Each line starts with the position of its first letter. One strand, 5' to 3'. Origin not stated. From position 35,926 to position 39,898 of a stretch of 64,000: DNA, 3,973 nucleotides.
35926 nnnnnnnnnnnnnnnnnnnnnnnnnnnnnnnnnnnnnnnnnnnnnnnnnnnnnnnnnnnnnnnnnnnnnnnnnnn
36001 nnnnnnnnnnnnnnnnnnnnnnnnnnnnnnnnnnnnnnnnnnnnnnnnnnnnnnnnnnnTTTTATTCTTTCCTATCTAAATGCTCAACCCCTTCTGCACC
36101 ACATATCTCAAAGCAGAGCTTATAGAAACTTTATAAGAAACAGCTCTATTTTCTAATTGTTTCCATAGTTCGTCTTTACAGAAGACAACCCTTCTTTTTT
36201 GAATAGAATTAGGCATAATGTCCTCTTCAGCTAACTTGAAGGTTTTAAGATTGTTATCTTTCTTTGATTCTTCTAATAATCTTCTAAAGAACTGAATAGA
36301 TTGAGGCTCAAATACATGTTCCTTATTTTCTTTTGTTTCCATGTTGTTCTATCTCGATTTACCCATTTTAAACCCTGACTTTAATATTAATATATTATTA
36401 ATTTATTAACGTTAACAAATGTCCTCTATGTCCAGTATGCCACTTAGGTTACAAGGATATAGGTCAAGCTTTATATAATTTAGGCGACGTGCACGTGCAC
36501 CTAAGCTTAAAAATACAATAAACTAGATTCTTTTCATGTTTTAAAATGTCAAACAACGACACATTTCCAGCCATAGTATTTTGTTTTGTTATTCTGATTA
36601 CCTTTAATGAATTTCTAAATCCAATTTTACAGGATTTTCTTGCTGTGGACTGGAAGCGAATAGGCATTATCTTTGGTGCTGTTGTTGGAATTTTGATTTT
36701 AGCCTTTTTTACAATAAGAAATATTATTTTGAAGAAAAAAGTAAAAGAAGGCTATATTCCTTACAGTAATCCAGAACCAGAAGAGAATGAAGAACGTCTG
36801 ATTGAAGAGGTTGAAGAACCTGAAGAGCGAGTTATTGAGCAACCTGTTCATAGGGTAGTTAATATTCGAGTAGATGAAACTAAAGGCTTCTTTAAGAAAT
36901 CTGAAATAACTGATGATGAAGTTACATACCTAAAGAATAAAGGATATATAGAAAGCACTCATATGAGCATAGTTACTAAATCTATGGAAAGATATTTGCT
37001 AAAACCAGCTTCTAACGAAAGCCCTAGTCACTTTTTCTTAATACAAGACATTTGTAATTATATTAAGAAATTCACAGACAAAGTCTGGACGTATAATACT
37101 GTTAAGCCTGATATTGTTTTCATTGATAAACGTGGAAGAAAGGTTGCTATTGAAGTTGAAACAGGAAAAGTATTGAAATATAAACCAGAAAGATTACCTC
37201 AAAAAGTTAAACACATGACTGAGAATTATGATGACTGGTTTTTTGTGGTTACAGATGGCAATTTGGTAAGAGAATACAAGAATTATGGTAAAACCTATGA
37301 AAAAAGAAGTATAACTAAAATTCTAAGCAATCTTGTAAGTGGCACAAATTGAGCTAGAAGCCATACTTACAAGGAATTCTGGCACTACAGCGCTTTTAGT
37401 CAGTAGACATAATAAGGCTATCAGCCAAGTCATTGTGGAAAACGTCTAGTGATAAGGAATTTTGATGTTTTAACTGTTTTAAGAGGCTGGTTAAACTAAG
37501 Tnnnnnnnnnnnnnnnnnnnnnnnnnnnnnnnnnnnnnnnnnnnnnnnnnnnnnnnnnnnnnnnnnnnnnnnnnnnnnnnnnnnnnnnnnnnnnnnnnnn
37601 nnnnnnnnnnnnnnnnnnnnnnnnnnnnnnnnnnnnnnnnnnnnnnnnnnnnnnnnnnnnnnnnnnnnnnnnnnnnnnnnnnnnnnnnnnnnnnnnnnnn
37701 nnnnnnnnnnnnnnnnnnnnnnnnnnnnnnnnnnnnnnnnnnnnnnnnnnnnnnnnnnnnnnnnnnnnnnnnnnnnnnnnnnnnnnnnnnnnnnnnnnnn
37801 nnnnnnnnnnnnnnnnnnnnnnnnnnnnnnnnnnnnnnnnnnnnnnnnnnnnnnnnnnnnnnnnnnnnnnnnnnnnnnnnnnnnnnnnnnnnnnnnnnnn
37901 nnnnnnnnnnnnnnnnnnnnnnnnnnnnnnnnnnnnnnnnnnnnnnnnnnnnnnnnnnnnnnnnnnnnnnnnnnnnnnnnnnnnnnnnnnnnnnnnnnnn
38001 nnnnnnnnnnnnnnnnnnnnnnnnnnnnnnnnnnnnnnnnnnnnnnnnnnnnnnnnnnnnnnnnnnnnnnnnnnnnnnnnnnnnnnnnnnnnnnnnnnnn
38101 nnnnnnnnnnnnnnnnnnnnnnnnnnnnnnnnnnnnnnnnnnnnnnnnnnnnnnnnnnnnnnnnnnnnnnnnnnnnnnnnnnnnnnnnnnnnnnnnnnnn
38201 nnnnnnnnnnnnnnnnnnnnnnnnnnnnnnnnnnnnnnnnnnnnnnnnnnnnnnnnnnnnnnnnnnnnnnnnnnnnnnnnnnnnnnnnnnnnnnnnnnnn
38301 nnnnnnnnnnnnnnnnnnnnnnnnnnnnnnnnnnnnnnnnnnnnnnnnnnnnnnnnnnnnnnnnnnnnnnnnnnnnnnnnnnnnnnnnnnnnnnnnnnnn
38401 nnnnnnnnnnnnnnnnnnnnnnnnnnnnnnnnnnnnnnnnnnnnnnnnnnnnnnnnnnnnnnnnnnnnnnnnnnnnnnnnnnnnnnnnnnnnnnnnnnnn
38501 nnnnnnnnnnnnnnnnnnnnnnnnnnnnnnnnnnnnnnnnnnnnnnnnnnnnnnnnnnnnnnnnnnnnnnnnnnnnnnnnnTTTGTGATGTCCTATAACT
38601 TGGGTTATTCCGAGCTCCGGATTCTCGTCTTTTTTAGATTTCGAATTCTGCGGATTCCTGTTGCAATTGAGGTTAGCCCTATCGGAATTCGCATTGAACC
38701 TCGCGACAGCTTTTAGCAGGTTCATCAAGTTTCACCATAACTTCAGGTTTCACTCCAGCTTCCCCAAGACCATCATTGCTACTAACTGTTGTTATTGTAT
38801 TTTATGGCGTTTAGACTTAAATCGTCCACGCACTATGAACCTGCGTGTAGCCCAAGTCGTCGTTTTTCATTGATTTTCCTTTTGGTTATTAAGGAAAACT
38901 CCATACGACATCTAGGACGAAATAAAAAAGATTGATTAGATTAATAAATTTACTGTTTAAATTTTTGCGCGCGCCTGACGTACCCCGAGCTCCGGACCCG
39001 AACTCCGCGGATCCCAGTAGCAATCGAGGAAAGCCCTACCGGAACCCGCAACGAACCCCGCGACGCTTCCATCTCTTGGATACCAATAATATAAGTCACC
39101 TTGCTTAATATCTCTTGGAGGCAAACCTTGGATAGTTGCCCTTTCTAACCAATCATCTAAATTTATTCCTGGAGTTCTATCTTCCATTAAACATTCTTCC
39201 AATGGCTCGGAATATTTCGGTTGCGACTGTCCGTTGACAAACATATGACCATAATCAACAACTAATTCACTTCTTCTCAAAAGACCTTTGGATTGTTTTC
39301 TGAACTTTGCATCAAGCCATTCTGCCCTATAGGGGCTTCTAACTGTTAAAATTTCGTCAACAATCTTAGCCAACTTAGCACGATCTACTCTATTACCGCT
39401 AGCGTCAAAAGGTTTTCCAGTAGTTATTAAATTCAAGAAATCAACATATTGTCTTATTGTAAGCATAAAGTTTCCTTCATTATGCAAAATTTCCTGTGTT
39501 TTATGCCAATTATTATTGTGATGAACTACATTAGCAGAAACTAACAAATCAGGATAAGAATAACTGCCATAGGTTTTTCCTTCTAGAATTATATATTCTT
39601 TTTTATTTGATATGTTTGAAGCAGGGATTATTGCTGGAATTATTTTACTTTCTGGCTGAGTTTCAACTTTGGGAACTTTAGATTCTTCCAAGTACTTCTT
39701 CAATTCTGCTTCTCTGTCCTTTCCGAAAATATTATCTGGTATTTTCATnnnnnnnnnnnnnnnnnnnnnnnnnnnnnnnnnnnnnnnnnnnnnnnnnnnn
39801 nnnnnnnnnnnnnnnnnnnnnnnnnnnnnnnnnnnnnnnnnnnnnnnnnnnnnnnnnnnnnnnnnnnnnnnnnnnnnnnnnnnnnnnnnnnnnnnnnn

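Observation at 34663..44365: About 9.7 kb integrated element at tRNA-Leu carrying the DGR, a toxin-antitoxin pair and a nuclease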

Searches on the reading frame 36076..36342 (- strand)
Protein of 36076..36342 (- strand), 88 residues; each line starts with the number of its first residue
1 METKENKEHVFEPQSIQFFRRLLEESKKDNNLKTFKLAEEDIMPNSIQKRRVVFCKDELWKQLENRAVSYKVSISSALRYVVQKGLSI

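Call 9: search_protein_families(library=pfam, proteins=[window:36076-36342:-], max_evalue=0.01)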
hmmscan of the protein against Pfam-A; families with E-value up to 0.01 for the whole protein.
window:36076-36342:- (88 aa): 0 families

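Call 43: search_protein_families(library=phrogs, proteins=[window:36076-36342:-], max_evalue=0.01)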
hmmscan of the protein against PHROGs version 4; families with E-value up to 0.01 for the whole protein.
window:36076-36342:- (88 aa): 0 families

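Call 68: search_protein_families(library=padloc, proteins=[window:36076-36342:-], max_evalue=0.01)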
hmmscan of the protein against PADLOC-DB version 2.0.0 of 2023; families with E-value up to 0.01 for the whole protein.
window:36076-36342:- (88 aa): 0 families

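Call 86: search_protein_families(library=ncbifam, proteins=[window:36076-36342:-], max_evalue=0.05)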
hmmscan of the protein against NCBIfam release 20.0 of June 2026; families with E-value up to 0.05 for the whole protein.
window:36076-36342:- (88 aa): 1 family
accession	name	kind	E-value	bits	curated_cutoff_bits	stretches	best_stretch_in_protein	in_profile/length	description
TIGR00415.1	serS_MJ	equivalog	0.025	13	489.55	1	2-58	141-196/518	serine--tRNA ligase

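Call 114: search_protein_families(library=pfam, proteins=[window:36076-36342:-], max_evalue=5)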
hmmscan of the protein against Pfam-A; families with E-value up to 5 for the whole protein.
window:36076-36342:- (88 aa): 1 family
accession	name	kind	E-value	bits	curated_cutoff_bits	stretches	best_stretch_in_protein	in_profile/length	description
PF21875.2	CAPN13-like_C_EFh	-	0.052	13.9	27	1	46-78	6-38/72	Calpain-13-like, C-terminal EF-hand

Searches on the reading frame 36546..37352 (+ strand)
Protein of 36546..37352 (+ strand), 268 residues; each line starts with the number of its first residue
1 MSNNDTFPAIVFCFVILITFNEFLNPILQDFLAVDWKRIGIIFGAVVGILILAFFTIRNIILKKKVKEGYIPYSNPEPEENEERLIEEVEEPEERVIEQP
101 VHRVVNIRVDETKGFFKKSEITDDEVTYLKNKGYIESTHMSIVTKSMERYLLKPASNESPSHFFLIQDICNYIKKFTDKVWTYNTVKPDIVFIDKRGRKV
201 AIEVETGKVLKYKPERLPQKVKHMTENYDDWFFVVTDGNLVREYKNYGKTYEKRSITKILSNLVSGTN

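Call 9: search_protein_families(library=pfam, proteins=[window:36546-37352:+], max_evalue=0.01)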
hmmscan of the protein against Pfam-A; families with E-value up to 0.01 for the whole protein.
window:36546-37352:+ (268 aa): 0 families

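Call 43: search_protein_families(library=phrogs, proteins=[window:36546-37352:+], max_evalue=0.01)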
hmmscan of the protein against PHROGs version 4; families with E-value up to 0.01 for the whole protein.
window:36546-37352:+ (268 aa): 0 families

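Call 68: search_protein_families(library=padloc, proteins=[window:36546-37352:+], max_evalue=0.01)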
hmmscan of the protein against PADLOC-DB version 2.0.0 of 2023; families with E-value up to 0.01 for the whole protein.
window:36546-37352:+ (268 aa): 0 families

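Call 73: search_solved_structures(query=window:36546-37352:+, max_evalue=10)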
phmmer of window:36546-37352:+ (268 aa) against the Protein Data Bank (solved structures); distinct sequences matched with E-value up to 10: 1.
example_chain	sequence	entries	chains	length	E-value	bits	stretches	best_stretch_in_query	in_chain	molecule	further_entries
7f1q_R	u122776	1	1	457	1.8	11.4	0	13-70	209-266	C-C motif chemokine 3,C-C chemokine receptor type 5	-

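Call 74: find_homologous_proteins(query=window:36546-37352:+)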
Query window:36546-37352:+ (268 aa): 52 proteins with E <= 0.001 among 713 candidates.
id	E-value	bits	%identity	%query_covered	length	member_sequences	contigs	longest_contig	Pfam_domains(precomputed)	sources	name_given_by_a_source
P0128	1.5e-174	597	100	100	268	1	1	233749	-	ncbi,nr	ncbi:MAG: hypothetical protein Q8R00_03155 [Candidatus Nanoarchaeia archaeon]|nr:hypothetical protei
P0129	6.8e-121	421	71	99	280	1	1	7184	-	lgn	-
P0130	2.8e-118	412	71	99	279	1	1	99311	-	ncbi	-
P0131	1.1e-39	155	46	73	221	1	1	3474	-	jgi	jgi:hypothetical protein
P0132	5.7e-38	149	43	71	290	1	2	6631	-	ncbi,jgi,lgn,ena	-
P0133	4.0e-37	146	46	62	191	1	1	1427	-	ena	-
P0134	4.6e-37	146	46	60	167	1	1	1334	-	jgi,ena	-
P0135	7.6e-37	145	47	66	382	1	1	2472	PF19044.7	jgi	-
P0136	1.1e-36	145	47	62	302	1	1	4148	-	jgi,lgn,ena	-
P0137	2.8e-35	140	47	60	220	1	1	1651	-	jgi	jgi:hypothetical protein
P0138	5.3e-35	139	45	59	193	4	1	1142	-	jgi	jgi:hypothetical protein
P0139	4.8e-34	136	45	59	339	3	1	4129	PF19044.7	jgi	jgi:hypothetical protein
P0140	8.4e-34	135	44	59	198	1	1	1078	-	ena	-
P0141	1.4e-33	135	34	99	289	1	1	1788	-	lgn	-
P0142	1.7e-33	134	50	57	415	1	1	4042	-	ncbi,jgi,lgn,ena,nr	ncbi:MAG: hypothetical protein KKB62_01790 [Nanoarchaeota archaeon]|nr:hypothetical protein [Nanoarc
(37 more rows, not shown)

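Call 83: predict_structure(alignment_id=A3)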
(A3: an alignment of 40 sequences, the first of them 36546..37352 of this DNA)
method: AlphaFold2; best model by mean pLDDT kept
length: 268 residues; sequences in the alignment: 40
mean_pLDDT: 86.8   pTM: 0.60
mean pLDDT of the five models: 86.8, 86.6, 86.2, 85.1, 84.7
residues with pLDDT >= 90: 173; 70-90: 60; 50-70: 15; < 50: 20
segments of 3 or more residues with pLDDT < 50: 1-3, 69-74, 79-86
pLDDT, mean of each block of 10 residues (from residue 1): 67 90 81 75 94 95 74 48 50 74 89 94 97 96 95 90 95 96 89 96 95 95 97 96 97 96 81
secondary structure, 60 per line:
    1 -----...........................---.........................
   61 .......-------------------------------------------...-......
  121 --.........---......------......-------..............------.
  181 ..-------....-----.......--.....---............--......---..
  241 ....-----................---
elements in order: H6-32 H36-67 E115-117 H123-131 E135-140 E147-152 H160-173 E180-182 E190-193 E199-205 H208-212 H216-227 E230-235 H239-244 E250-252 H253-265

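Call 85: fold_search(model_id=the predicted structure, library=pdb)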
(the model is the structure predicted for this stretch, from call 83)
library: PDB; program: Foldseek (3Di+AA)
matches with E <= 10: 644; with E <= 0.001: 1
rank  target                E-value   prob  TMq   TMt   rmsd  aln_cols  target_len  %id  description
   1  2vld_A                6.4e-04  0.98  0.24  0.27  16.8       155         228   12  crystal structure of a repair endonuclease from Pyrococcus abyssi (released 2009-05-19)
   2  2vld_B                1.7e-03  0.97  0.23  0.27  16.6       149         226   12  crystal structure of a repair endonuclease from Pyrococcus abyssi (released 2009-05-19)
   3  5gkj_B                4.1e-03  0.96  0.24  0.28  17.0       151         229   10  Structure of EndoMS in apo form (released 2016-11-02)
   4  6wxw_A                4.4e-03  0.96  0.26  0.20   9.3       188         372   11  crystal structure of apo Card1 (released 2020-12-30)
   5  2ph7_A                4.7e-03  0.84  0.20  0.23   9.8       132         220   10  Crystal structure of AF2093 from Archaeoglobus fulgidus (released 2007-05-08)
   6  7tcb_D                7.4e-03  0.95  0.25  0.36   9.5       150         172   12  Crystal Structure of the YaeQ Family Protein VPA0551 from Vibrio parahaemolyticus (released 2022-01-05)
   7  5gke_A                8.4e-03  0.96  0.25  0.28  11.2       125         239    9  Structure of EndoMS-dsDNA1 complex (released 2016-11-02)
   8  6xl1_A                1.1e-02  0.94  0.28  0.21   8.5       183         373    9  crystal structure of cA4-activated Card1(D294N) (released 2020-12-30)
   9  7tcb_B                1.3e-02  0.93  0.26  0.37   9.2       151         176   12  Crystal Structure of the YaeQ Family Protein VPA0551 from Vibrio parahaemolyticus (released 2022-01-05)
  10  7tcb_A                1.3e-02  0.91  0.25  0.36   9.6       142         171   13  Crystal Structure of the YaeQ Family Protein VPA0551 from Vibrio parahaemolyticus (released 2022-01-05)
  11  7tcb_C                1.5e-02  0.89  0.25  0.36   9.5       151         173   12  Crystal Structure of the YaeQ Family Protein VPA0551 from Vibrio parahaemolyticus (released 2022-01-05)
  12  2a1i                  3.3e-02  0.96  0.25  0.45   5.2       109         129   13  Crystal Structure of the Central Domain of Human ERCC1 (released 2005-08-02)
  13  3c0u_A                3.3e-02  0.82  0.26  0.36   8.9       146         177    7  Crystal structure of E.coli yaeQ protein (released 2008-01-29)
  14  1wte_MODEL_1_A        3.7e-02  0.95  0.22  0.22   5.5       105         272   15  Crystal structure of type II restrcition endonuclease, EcoO109I complexed with cognate DNA (released 2004-12-14)
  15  6sxb_G                5.5e-02  0.80  0.24  0.31   5.4       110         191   11  XPF-ERCC1 Cryo-EM Structure, DNA-Bound form (released 2020-03-11)
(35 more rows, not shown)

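Call 86: search_protein_families(library=ncbifam, proteins=[window:36546-37352:+], max_evalue=0.05)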
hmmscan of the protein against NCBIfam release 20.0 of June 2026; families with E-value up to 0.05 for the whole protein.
window:36546-37352:+ (268 aa): 0 families

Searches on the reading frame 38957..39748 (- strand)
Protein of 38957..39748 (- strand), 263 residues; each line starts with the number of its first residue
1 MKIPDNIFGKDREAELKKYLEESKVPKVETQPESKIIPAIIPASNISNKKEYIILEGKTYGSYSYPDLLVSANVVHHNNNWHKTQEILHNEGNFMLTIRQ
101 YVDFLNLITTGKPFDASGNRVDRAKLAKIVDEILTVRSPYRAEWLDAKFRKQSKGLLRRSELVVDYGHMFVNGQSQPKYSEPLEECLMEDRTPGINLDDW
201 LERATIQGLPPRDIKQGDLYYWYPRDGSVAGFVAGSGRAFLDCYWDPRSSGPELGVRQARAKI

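Call 9: search_protein_families(library=pfam, proteins=[window:38957-39748:-], max_evalue=0.01)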
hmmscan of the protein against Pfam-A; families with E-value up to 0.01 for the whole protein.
window:38957-39748:- (263 aa): 0 families

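Call 43: search_protein_families(library=phrogs, proteins=[window:38957-39748:-], max_evalue=0.01)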
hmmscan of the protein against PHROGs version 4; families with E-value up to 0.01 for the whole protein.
window:38957-39748:- (263 aa): 0 families

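Call 68: search_protein_families(library=padloc, proteins=[window:38957-39748:-], max_evalue=0.01)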
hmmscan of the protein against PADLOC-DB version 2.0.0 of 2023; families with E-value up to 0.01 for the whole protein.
window:38957-39748:- (263 aa): 0 families

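Call 72: search_solved_structures(query=window:38957-39748:-, max_evalue=1)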
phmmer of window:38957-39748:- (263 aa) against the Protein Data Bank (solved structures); distinct sequences matched with E-value up to 1: 0.

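Call 86: search_protein_families(library=ncbifam, proteins=[window:38957-39748:-], max_evalue=0.05)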
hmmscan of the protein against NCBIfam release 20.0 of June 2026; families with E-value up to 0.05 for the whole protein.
window:38957-39748:- (263 aa): 0 families

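Call 105: list_cluster_members(proteins=[window:38957-39748:-, window:41466-42158:-, window:42142-43347:-, window:43887-44261:+, window:36076-36342:-])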
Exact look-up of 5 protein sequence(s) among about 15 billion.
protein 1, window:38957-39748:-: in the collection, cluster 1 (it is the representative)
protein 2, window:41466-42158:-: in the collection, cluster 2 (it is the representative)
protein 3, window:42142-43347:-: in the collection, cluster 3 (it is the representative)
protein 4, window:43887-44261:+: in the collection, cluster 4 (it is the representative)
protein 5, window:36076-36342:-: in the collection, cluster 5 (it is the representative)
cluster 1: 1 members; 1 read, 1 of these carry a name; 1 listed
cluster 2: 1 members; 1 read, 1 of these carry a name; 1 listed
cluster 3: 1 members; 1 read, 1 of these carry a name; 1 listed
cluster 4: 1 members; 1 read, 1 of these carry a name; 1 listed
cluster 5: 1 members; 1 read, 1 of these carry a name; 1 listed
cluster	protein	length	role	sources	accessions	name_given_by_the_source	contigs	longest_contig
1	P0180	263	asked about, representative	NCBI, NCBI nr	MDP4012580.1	MAG: hypothetical protein Q8R00_03165 [Candidatus Nanoarchaeia archaeon] | hypothetical protein [Candidatus Nanoarchaeia archaeon]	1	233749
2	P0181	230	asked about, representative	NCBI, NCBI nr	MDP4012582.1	MAG: hypothetical protein Q8R00_03175 [Candidatus Nanoarchaeia archaeon] | hypothetical protein [Candidatus Nanoarchaeia archaeon]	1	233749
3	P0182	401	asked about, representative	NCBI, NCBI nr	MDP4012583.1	MAG: AAA family ATPase [Candidatus Nanoarchaeia archaeon] | AAA family ATPase [Candidatus Nanoarchaeia archaeon]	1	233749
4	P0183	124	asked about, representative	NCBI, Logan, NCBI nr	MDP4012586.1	MAG: hypothetical protein Q8R00_03195 [Candidatus Nanoarchaeia archaeon] | hypothetical protein [Candidatus Nanoarchaeia archaeon]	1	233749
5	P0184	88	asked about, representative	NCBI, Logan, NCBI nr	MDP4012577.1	MAG: hypothetical protein Q8R00_03150 [Candidatus Nanoarchaeia archaeon] | hypothetical protein [Candidatus Nanoarchaeia archaeon]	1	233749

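Call 114: search_protein_families(library=pfam, proteins=[window:38957-39748:-], max_evalue=5)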
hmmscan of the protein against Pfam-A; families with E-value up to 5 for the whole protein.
window:38957-39748:- (263 aa): 0 families
